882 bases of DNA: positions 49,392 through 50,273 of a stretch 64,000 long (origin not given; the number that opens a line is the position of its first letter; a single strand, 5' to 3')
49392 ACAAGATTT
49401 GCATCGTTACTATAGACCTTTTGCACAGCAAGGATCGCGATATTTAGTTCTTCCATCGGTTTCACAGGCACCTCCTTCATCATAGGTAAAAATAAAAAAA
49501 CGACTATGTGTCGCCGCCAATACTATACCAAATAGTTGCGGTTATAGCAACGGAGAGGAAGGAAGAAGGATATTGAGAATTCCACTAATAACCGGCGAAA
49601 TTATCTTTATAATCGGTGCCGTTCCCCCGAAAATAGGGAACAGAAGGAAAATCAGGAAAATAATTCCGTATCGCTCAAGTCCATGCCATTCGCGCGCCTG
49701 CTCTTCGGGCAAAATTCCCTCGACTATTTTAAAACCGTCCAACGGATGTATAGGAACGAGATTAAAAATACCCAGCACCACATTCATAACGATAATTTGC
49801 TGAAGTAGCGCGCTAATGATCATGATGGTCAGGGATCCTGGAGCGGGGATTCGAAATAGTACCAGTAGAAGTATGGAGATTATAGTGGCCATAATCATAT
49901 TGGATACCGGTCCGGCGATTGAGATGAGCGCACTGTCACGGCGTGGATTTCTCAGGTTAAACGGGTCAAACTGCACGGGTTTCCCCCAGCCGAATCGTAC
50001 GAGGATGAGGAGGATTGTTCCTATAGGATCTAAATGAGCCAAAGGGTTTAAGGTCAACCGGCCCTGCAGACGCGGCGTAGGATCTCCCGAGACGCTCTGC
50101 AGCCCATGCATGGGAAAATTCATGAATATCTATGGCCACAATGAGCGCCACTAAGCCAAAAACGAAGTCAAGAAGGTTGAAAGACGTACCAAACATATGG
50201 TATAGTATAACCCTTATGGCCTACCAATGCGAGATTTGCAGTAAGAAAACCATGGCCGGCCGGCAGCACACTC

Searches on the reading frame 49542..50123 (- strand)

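Call 31: search_protein_families(library=pfam, proteins=[window:49542-50123:-], max_evalue=0.001)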
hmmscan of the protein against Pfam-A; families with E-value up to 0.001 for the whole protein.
window:49542-50123:- (193 aa): 1 family
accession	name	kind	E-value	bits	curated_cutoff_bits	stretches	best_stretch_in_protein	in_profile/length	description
PF02163.28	Peptidase_M50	-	7.6e-12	45.5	27.2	1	99-140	155-196/221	Peptidase family M50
